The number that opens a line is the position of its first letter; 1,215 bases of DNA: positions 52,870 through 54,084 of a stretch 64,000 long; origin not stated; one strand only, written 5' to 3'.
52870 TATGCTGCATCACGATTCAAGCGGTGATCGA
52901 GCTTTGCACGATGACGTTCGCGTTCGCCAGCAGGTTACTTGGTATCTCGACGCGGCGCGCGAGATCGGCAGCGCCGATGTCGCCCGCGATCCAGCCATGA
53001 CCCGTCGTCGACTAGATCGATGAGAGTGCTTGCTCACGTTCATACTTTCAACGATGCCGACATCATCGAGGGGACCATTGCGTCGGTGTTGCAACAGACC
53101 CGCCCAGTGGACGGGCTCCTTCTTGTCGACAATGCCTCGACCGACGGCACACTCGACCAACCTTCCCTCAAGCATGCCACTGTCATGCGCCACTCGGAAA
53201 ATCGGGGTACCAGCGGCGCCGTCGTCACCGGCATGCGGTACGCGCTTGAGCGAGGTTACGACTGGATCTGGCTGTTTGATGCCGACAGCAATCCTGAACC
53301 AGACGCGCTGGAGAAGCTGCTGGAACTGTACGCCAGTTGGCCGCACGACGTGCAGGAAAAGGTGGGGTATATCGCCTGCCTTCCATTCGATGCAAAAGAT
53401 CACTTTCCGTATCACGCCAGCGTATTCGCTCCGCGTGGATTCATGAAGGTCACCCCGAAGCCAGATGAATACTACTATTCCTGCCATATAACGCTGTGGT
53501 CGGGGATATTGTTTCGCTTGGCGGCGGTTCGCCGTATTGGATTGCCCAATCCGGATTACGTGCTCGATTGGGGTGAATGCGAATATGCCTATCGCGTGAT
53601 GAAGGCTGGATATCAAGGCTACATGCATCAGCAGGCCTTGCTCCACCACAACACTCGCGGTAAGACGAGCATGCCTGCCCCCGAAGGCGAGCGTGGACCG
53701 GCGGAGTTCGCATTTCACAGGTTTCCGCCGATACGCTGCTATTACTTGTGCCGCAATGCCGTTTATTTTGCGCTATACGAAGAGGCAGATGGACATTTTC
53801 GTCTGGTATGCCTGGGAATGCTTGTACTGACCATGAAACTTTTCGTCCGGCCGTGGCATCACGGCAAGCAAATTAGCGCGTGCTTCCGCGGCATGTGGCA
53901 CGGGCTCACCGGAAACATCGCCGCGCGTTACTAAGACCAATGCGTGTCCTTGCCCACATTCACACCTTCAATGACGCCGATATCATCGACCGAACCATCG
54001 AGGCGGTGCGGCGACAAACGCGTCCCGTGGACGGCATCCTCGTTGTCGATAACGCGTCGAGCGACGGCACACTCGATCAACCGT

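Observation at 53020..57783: Head-to-tail array of five paralogous GT2 glycosyltransferase genes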

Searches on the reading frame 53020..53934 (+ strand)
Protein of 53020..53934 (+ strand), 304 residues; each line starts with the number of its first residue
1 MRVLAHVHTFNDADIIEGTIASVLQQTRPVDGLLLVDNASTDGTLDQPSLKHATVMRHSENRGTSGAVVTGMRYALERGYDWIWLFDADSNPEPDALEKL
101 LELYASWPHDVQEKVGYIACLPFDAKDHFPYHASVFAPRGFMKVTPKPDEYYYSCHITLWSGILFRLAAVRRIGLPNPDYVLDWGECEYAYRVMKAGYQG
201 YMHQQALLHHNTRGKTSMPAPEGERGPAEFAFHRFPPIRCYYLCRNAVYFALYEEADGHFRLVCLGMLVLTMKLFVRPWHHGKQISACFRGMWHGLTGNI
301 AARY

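Call 5: search_protein_families(library=pfam, proteins=[window:53020-53934:+], max_evalue=0.01)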
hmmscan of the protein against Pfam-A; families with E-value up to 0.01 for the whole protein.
window:53020-53934:+ (304 aa): 3 families
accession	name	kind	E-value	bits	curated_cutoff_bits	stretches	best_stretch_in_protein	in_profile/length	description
PF00535.33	Glycos_transf_2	-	1.6e-19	70.9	23.3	1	7-109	4-108/168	Glycosyl transferase family 2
PF13641.12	Glyco_tranf_2_3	-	8.8e-07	29.6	27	1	5-211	5-212/230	Glycosyltransferase like family 2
PF13704.12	Glyco_tranf_2_4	-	0.00071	20.5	27.5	1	11-89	2-81/98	Glycosyl transferase family 2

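Call 6: search_protein_families(library=ncbifam, proteins=[window:53020-53934:+], max_evalue=0.01)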
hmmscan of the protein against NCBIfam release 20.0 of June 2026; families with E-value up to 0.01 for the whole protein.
window:53020-53934:+ (304 aa): 11 families
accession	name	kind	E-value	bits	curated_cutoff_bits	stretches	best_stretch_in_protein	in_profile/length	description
TIGR01556.1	rhamnosyltran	subfamily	6.7e-21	74.7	200.55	1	13-249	7-234/281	rhamnosyltransferase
NF050113.1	gal_furan_GlfT1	equivalog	6.4e-16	58.5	330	1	4-212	2-209/290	galactofuranosyltransferase GlfT1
NF058614.1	PPMAGASynPpgS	equivalog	1.6e-07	31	370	1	7-100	6-97/226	polyprenyl-phospho-N-acetylgalactosaminyl synthase PpgS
NF047683.1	TeichurnBiosyTuaG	equivalog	1.2e-05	25.1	400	1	8-103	13-110/252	teichuronic acid biosynthesis protein TuaG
TIGR03469.1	HpnB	hypoth_equivalog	1.4e-05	24.3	379.25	1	3-102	46-158/386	hopene-associated glycosyltransferase HpnB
TIGR04283.1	glyco_like_mftF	equivalog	4.3e-05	23.2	182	1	9-104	7-97/221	TIGR04283 family arsenosugar biosynthesis glycosyltransferase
TIGR03937.1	PgaC_IcaA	equivalog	0.00062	18.8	422.3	1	7-103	51-149/407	poly-beta-1,6-N-acetyl-D-glucosamine synthase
NF045692.1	OglycostaseCruG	equivalog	0.00069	18.7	600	1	7-105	47-153/386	2'-O-glycosyltransferase CruG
NF007482.0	PRK10073.1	equivalog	0.00086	18.4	423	1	7-107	12-113/334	glycosyltransferase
TIGR04182.1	glyco_TIGR04182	equivalog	0.00096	18.6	325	1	7-102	6-95/293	S-layer glycoprotein N-glycosyltransferase AglJ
TIGR03965.1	mycofact_glyco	equivalog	0.0012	17.9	280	1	15-104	88-179/467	mycofactocin biosynthesis glycosyltransferase MftF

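Call 10: find_related_loci(query=A1, collection=genome_contigs, flank=10000)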
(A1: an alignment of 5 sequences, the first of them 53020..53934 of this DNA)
Query A1 (304 aa) in genome_contigs; peptide patterns used: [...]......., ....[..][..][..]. (x = any residue, [..] = any of these).
81 stretches matched a pattern; 37 encode a relative of the query (tblastn E <= 1e-3); 36 distinct loci.
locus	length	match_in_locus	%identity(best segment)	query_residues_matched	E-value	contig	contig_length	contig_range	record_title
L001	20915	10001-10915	60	1-302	4e-129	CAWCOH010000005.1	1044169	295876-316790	MAG: uncultured Alphaproteobacteria bacterium isolate MFD04944.bin.2.63 genome assembly, contig: contig_27476, whole gen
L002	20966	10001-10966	52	1-304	8e-113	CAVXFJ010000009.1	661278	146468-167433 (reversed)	MAG: uncultured proteobacterium isolate MFD02416.bin.1.330 genome assembly, contig: contig_22466, whole genome shotgun s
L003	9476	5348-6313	52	1-304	2e-111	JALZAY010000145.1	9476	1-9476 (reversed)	MAG: Pseudomonadota bacterium isolate KAP bin103 SD1490_NODE_3019_length_9476_cov_3.681249, whole genome shotgun sequenc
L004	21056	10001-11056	49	2-304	2e-106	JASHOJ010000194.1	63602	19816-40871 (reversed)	MAG: Candidatus Binataceae bacterium isolate JOPF020 JOPF_NEAR_contig_801295, whole genome shotgun sequence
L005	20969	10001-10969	50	1-304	2e-106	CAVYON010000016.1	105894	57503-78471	MAG: uncultured Alphaproteobacteria bacterium isolate MFD05705.bin.1.149 genome assembly, contig: contig_17871, whole ge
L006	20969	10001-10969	49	1-304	2e-104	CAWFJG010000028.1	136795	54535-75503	MAG: uncultured Alphaproteobacteria bacterium isolate MFD01872.bin.2.193 genome assembly, contig: contig_66485, whole ge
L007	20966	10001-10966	48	1-304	5e-99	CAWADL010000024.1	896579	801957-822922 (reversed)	MAG: uncultured proteobacterium isolate MFD09671.bin.2.108 genome assembly, contig: contig_7450, whole genome shotgun se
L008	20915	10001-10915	52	1-304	5e-98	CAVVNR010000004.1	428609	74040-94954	MAG: uncultured Alphaproteobacteria bacterium isolate MFD05705.bin.2.2 genome assembly, contig: contig_18935, whole geno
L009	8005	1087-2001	51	1-304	2e-97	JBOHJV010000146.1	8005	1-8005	MAG: Methylocella sp. isolate SE1504_maxbin2.bin.0 NODE_2003_length_8005_cov_8.853008, whole genome shotgun sequence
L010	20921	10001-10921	59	1-304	2e-121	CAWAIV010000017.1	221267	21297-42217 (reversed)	MAG: uncultured proteobacterium isolate MFD02416.bin.2.32 genome assembly, contig: contig_95145, whole genome shotgun se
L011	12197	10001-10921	37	1-304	4e-76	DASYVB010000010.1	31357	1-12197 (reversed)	MAG TPA_asm: Nitrospiraceae bacterium isolate SMAG_U4610 k141_2616119, whole genome shotgun sequence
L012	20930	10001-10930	34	1-304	4e-47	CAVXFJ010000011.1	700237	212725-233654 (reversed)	MAG: uncultured proteobacterium isolate MFD02416.bin.1.330 genome assembly, contig: contig_37345, whole genome shotgun s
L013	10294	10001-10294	70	1-98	1e-41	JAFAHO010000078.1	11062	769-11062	MAG: Hyphomicrobiales bacterium isolate CP_BE_BS_23 BE_BS_k147_10880066, whole genome shotgun sequence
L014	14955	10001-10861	30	10-303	1e-30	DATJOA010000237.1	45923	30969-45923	MAG TPA_asm: Candidatus Acidiferrales bacterium isolate SMAG_U14875 k141_1530955, whole genome shotgun sequence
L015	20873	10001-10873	30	10-303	3e-30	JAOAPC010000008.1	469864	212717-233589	MAG: Acidobacteriaceae bacterium isolate RYN_4 scaffold_2020433, whole genome shotgun sequence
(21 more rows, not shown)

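Call 17: search_solved_structures(query=A1, max_evalue=0.001, show_alignments=2)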
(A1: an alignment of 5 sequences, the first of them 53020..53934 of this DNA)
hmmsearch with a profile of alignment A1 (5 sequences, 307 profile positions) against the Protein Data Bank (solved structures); distinct sequences matched with E-value up to 0.001: 10.
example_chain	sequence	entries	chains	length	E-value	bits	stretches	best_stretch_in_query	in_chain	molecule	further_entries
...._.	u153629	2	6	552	5.5e-07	32.5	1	8-105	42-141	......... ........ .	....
8viw_A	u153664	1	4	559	5.6e-07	32.4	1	8-105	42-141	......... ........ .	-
2z87_A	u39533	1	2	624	2.3e-06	30.4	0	5-119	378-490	Chondroitin synthase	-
2z86_A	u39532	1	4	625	2.3e-06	30.4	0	5-119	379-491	Chondroitin synthase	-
5mlz_A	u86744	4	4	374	7.1e-06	28.8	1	1-105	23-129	Dolichol monophosphate mannose synthase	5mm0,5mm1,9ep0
6p61_A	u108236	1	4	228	9.4e-06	28.4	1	6-112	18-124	Glycosyltransferase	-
6yv7_B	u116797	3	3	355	8.1e-05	25.4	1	2-90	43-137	Glycosyl transferase, family 2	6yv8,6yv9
6yv7_A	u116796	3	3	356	8.1e-05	25.4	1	2-90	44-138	Glycosyl transferase, family 2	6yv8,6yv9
9dtp_A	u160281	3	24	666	0.00031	23.5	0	52-201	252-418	Galactofuranosyltransferase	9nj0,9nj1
9oa3_A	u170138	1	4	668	0.00031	23.5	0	52-201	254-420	Galactofuranosyltransferase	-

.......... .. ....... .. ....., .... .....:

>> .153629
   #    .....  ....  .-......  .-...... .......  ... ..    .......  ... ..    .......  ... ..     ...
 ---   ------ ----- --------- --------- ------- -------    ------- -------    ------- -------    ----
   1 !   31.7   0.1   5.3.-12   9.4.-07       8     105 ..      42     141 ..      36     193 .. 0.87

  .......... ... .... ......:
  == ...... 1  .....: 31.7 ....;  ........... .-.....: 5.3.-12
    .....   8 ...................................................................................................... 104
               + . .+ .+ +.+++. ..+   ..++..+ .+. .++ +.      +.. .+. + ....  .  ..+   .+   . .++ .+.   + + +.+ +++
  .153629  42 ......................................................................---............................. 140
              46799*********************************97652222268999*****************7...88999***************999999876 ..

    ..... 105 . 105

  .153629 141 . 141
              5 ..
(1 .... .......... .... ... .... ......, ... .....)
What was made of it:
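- On CAZy GT2 / Pfam PF00535 (GT-A fold glycosyltransferase): It aligns with the corresponding acidic motif of heparosan synthase (call 17).
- Closest known: Two-domain GT-A synthases. Same: These are the best sequence matches in the PDB for the nucleotide-binding half (call 17).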

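Call 31: find_related_loci(query=A1, collection=metagenome_contigs, flank=10000)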
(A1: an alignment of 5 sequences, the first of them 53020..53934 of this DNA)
Query A1 (304 aa) in metagenome_contigs; peptide patterns used: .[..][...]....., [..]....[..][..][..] (x = any residue, [..] = any of these).
336 stretches matched a pattern; 131 encode a relative of the query (tblastn E <= 1e-3); the best 80 are kept; 80 distinct loci.
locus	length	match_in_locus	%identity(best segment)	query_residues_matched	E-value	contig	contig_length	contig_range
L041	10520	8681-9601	63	1-304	2e-134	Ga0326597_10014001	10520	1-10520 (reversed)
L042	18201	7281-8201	61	1-304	9e-132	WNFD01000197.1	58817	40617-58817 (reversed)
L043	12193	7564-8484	61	1-304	9e-132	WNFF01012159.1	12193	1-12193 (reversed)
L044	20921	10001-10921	61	1-304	9e-132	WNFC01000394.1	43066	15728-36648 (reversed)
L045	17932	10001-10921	61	1-304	8e-131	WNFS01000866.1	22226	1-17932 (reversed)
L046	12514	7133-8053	60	1-304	2e-130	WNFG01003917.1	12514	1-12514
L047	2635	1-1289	63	1-304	4e-136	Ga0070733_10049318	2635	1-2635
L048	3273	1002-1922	62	1-304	2e-133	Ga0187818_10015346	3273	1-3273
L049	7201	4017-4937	62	1-304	3e-129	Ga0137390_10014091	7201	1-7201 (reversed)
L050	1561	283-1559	58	1-304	2e-139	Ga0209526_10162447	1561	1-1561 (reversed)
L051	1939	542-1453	60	1-304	2e-137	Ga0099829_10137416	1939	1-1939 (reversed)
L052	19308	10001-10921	60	1-304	2e-128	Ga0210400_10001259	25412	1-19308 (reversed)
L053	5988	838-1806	60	1-304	3e-127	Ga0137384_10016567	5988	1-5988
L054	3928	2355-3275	60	1-304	4e-129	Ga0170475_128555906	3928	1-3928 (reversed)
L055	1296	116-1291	60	1-304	7e-138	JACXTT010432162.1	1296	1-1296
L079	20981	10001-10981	54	1-304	5e-114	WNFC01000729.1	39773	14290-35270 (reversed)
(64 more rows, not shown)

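Call 42: search_protein_families(library=ncbifam, proteins=[L079:255-1157:-, L079:1139-2239:-, L079:2247-2936:-, L079:8878-9900:+, L079:14870-16561:+, L079:16799-18586:+], max_evalue=0.00001)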
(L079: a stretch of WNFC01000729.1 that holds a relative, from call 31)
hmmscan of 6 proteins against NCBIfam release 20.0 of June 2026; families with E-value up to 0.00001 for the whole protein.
L079:255-1157:- (300 aa): 5 families
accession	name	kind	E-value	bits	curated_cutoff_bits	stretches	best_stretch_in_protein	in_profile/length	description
TIGR01214.1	rmlD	equivalog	7.1e-90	301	224.05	1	7-291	1-283/285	dTDP-4-dehydrorhamnose reductase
NF007440.0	PRK09987.1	equivalog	2.3e-57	194.6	308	1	7-289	2-289/299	dTDP-4-dehydrorhamnose reductase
TIGR01181.1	dTDP_gluc_dehyt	equivalog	3.1e-09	36.4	365.1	1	38-143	55-165/321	dTDP-glucose 4,6-dehydratase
TIGR01179.1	galE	equivalog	2.9e-07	29.6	262.3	1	30-141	44-157/332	UDP-glucose 4-epimerase GalE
NF043036.1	ErythonDh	equivalog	8e-07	28.6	325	1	35-138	54-158/321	D-erythronate dehydrogenase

L079:1139-2239:- (366 aa): 22 families
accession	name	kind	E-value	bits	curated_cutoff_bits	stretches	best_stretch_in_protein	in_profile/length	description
NF007490.0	PRK10084.1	subfamily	9.1e-149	495.3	649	1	11-351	2-350/361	dTDP-glucose 4,6-dehydratase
NF007582.0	PRK10217.1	equivalog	4.2e-148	493.2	698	1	9-357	1-353/355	dTDP-glucose 4,6-dehydratase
TIGR01181.1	dTDP_gluc_dehyt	equivalog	5.2e-139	462.8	365.1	1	11-344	1-320/321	dTDP-glucose 4,6-dehydratase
TIGR04180.1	EDH_00030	hypoth_equivalog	8.4e-35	120.3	475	1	12-279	1-258/297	NAD-dependent 4,6-dehydratase LegB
TIGR01179.1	galE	equivalog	4.4e-29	101.3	262.3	1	11-338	1-328/332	UDP-glucose 4-epimerase GalE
TIGR02622.1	CDP_4_6_dhtase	equivalog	1.4e-26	93.5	278.45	1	10-339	5-334/352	CDP-glucose 4,6-dehydratase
TIGR01472.1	gmd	equivalog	6.3e-20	71.7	415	1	59-332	54-335/342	GDP-mannose 4,6-dehydratase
TIGR02197.1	heptose_epim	equivalog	3.2e-16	59.4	274.6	1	12-336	1-314/316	ADP-glyceromanno-heptose 6-epimerase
NF007956.0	PRK10675.1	subfamily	8.4e-15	54.7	394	1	11-336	2-330/338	UDP-glucose 4-epimerase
TIGR01214.1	rmlD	equivalog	8.4e-14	51.3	224.05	1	11-182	1-139/285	dTDP-4-dehydrorhamnose reductase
NF011728.1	PRK15181.1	equivalog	1.6e-13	50.4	760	1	10-338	16-340/348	Vi polysaccharide biosynthesis UDP-N-acetylglucosaminuronic acid C-4 epimerase TviC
TIGR03466.1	HpnA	hypoth_equivalog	1e-12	47.6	367.65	1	11-275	2-244/327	hopanoid-associated sugar epimerase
NF042422.1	oxyalk_red_OleD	equivalog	1.4e-10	41.1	580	1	11-283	2-256/329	2-alkyl-3-oxoalkanoate reductase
NF052578.1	StrlDmthSdmBMthl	equivalog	2e-10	40.9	600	1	12-263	3-232/328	sterol demethylase protein SdmB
NF047922.1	GDPFucSynFcl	equivalog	3.5e-10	39.8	500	1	164-339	131-305/308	GDP-L-fucose synthase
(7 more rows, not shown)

L079:2247-2936:- (229 aa): 1 family
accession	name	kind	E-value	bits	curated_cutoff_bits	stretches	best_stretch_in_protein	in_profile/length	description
TIGR01221.1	rmlC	equivalog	2.3e-65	219.7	155.75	1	35-211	2-175/176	dTDP-4-dehydrorhamnose 3,5-epimerase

L079:8878-9900:+ (340 aa): 14 families
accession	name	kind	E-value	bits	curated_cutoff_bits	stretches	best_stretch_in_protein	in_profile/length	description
TIGR03965.1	mycofact_glyco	equivalog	1.5e-18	67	280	2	36-154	75-194/467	mycofactocin biosynthesis glycosyltransferase MftF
NF041875.1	EPS_EpsD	equivalog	5.7e-17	62.1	370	1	37-144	1-110/325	exopolysaccharide biosynthesis glycosyltransferase EpsD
NF047683.1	TeichurnBiosyTuaG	equivalog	4.6e-13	49.4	400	1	37-158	8-132/252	teichuronic acid biosynthesis protein TuaG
NF007482.0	PRK10073.1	equivalog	6.7e-13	48.3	423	1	36-137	7-109/334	glycosyltransferase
TIGR03937.1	PgaC_IcaA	equivalog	7.4e-11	41.6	422.3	1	36-148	46-160/407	poly-beta-1,6-N-acetyl-D-glucosamine synthase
TIGR04009.1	wcaE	equivalog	1.5e-09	37.5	369.2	1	37-153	3-122/248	colanic acid biosynthesis glycosyltransferase WcaE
NF038302.1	EPS_HpsE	equivalog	2.4e-09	36.6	300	1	36-151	2-124/307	hormogonium polysaccharide biosynthesis glycosyltransferase HpsE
NF053739.1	GlytfEpsEBac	equivalog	2.5e-09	36.5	450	1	37-163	3-132/265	glycosyltransferase EpsE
TIGR04283.1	glyco_like_mftF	equivalog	9.3e-09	35.2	182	1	37-157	1-117/221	TIGR04283 family arsenosugar biosynthesis glycosyltransferase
NF038299.1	EPS_HpsN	equivalog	2.2e-08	33.5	425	1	37-287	3-248/317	hormogonium polysaccharide biosynthesis glycosyltransferase HpsN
TIGR01556.1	rhamnosyltran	subfamily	8.7e-08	31.7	200.55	0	207-268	146-206/281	rhamnosyltransferase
NF050050.1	ProtGlycPglI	equivalog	1.3e-07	31.3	500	1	37-159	4-128/306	GalNAc(5)-diNAcBac-PP-undecaprenol beta-1,3-glucosyltransferase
TIGR03111.1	glyc2_xrt_Gpos1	hypoth_equivalog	4.4e-07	29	363.95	1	37-159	51-177/439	TIGR03111 family XrtG-associated glycosyltransferase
NF045692.1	OglycostaseCruG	equivalog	2.2e-06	26.9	600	0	11-88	17-93/386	2'-O-glycosyltransferase CruG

L079:14870-16561:+ (563 aa): 0 families

L079:16799-18586:+ (595 aa): 0 families

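Call 49: find_encoding_contigs(protein=window:53020-53934:+, flank=10000, max_places=5)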
Protein window:53020-53934:+ (304 aa): no gene with exactly this product is on record in the collection.
